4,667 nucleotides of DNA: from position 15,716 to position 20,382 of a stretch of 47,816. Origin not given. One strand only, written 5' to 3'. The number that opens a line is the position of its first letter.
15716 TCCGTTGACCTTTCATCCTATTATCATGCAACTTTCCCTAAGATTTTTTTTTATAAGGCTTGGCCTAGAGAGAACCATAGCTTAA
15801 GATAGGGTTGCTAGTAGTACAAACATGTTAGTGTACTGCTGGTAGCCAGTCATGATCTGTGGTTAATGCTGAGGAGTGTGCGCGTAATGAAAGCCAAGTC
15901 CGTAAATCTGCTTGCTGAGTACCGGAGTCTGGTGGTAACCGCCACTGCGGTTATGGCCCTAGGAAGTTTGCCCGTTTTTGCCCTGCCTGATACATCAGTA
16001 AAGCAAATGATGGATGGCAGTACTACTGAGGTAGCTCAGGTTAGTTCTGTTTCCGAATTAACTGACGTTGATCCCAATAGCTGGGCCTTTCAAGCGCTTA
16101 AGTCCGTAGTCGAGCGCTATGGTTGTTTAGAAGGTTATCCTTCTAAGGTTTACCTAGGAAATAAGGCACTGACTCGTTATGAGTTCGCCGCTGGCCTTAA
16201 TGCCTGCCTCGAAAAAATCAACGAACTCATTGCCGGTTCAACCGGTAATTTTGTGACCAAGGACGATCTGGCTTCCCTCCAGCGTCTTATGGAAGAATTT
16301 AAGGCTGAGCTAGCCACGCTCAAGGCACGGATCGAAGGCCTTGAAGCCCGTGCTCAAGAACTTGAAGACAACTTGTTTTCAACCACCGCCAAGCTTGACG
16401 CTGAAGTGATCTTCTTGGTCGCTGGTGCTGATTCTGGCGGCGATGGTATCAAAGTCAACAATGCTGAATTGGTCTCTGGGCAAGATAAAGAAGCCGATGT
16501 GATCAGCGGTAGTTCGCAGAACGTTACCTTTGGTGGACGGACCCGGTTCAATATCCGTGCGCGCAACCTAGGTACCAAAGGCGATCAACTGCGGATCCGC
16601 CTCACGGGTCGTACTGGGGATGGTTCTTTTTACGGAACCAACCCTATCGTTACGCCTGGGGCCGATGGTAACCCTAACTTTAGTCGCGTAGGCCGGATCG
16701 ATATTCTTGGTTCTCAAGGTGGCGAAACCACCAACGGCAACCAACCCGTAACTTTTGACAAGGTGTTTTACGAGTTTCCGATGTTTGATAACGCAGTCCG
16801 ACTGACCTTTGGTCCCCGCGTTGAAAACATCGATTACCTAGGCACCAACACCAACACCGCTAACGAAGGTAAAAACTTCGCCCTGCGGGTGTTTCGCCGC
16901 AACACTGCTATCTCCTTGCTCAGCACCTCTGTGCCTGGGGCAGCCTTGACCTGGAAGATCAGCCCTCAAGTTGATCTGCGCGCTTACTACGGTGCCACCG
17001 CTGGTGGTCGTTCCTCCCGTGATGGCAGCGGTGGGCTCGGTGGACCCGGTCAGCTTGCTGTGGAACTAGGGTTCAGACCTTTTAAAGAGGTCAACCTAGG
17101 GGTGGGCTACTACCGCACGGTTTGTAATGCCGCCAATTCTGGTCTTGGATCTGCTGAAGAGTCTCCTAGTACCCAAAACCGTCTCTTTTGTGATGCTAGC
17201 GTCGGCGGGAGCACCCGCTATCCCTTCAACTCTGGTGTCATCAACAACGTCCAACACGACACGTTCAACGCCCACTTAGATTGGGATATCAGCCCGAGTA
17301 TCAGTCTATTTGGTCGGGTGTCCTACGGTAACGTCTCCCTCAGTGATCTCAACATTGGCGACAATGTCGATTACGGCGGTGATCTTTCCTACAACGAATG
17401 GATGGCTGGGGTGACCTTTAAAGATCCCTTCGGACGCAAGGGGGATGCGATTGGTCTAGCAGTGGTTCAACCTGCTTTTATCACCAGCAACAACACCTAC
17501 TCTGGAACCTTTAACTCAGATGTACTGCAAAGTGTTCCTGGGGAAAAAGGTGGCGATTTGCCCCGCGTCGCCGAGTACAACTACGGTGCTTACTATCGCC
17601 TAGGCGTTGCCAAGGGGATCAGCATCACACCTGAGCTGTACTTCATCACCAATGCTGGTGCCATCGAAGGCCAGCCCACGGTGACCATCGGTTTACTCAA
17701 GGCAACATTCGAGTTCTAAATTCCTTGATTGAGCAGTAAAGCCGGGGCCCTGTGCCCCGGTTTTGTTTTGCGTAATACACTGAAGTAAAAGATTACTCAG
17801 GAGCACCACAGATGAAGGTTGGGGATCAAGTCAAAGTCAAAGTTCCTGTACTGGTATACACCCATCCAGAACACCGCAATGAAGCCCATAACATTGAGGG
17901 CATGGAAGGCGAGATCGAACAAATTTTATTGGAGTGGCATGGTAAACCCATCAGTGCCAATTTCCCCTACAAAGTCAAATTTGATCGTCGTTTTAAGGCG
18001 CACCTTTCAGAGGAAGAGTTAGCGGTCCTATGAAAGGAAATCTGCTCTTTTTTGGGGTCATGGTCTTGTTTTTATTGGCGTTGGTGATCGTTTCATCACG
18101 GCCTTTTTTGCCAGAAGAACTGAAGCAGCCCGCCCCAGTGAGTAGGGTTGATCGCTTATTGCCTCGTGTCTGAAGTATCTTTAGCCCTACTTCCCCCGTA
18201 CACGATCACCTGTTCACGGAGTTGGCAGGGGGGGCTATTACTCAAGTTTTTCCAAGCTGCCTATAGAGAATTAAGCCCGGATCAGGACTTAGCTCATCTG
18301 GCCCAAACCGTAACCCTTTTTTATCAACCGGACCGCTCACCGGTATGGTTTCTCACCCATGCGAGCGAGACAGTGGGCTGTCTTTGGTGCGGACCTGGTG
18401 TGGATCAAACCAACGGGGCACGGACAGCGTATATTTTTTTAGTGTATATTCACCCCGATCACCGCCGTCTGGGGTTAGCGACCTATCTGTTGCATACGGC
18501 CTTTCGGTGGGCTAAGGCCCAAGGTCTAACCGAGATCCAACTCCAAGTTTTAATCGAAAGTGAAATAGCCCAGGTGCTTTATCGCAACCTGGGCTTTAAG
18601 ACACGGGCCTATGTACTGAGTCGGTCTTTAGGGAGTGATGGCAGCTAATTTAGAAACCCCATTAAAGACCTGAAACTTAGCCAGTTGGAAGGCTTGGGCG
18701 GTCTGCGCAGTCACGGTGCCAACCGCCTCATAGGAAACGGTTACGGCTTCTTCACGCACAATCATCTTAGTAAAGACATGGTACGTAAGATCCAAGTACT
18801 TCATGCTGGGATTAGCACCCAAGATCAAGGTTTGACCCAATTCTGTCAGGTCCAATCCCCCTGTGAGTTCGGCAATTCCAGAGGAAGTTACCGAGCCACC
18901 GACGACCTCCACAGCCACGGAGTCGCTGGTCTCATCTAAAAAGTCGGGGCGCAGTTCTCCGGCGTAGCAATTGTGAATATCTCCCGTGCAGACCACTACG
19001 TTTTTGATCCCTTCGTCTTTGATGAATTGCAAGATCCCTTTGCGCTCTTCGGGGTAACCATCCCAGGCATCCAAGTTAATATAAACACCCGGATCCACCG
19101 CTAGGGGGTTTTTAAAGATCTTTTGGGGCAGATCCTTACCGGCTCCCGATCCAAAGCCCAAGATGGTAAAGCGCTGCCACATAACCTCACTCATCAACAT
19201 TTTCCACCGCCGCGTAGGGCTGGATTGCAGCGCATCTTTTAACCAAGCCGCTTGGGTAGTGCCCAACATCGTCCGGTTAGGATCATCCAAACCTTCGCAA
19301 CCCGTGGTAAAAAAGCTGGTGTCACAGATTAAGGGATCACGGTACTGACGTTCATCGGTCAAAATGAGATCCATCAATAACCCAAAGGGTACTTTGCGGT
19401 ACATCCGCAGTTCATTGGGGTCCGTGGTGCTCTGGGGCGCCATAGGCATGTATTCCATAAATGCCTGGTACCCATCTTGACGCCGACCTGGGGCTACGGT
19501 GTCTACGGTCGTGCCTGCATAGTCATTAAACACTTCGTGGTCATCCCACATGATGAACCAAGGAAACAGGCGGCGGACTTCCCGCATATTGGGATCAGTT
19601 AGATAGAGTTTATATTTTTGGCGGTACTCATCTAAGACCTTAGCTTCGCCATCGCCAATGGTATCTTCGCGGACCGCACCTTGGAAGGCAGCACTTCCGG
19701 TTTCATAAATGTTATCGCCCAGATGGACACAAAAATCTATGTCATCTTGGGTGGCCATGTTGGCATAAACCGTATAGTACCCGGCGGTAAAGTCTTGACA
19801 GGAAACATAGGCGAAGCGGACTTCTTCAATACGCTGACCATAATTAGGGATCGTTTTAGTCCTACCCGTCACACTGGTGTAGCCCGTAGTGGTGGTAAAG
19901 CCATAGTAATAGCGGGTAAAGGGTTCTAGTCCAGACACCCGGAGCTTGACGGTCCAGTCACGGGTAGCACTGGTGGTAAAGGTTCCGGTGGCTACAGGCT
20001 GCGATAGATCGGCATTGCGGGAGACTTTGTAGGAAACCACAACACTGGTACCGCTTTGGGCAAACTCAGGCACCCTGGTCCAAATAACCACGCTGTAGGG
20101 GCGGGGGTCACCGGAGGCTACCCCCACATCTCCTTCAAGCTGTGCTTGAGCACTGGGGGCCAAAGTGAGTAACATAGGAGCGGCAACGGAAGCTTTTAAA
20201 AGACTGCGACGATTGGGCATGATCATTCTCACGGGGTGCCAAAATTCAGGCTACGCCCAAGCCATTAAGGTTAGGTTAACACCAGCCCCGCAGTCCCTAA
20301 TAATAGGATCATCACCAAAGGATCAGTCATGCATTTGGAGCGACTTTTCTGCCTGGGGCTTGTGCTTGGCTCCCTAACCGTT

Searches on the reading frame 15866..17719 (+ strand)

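Call 44: search_protein_families(library=pfam, proteins=[window:15866-17719:+], max_evalue=0.00001)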
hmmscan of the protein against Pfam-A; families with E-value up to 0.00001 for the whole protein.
window:15866-17719:+ (617 aa): 1 family
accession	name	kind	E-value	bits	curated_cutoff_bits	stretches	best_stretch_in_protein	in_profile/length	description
PF04966.18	OprB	-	1.7e-23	84.1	22.9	1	133-617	2-372/372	Carbohydrate-selective porin, OprB family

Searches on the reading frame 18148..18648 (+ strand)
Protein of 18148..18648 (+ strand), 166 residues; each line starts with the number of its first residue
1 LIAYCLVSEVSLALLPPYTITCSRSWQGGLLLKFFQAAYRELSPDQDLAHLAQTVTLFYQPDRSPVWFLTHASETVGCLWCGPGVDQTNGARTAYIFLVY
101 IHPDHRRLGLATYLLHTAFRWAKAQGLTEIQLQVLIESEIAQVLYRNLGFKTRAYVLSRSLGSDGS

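Call 44: search_protein_families(library=pfam, proteins=[window:18148-18648:+], max_evalue=0.00001)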
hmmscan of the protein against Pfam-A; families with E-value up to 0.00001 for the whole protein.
window:18148-18648:+ (166 aa): 3 families
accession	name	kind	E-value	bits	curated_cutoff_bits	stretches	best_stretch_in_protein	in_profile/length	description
PF00583.31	Acetyltransf_1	-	7.4e-16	58.9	20.7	1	37-150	3-116/116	Acetyltransferase (GNAT) family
PF13508.13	Acetyltransf_7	-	1.9e-12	47.8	27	1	64-151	3-83/84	Acetyltransferase (GNAT) domain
PF13673.13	Acetyltransf_10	-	1.5e-06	28.6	23.6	1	65-152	32-109/128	Acetyltransferase (GNAT) domain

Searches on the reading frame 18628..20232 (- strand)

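Call 44: search_protein_families(library=pfam, proteins=[window:18628-20232:-], max_evalue=0.00001)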
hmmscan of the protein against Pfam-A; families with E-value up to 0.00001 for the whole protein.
window:18628-20232:- (534 aa): 2 families
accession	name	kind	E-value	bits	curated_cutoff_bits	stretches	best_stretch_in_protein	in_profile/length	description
PF09423.15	PhoD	-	1.5e-90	304.3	27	1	140-501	1-343/343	PhoD-like phosphatase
PF16655.11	PhoD_N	-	2.5e-23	82.9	30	1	37-127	2-90/90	PhoD-like phosphatase, N-terminal domain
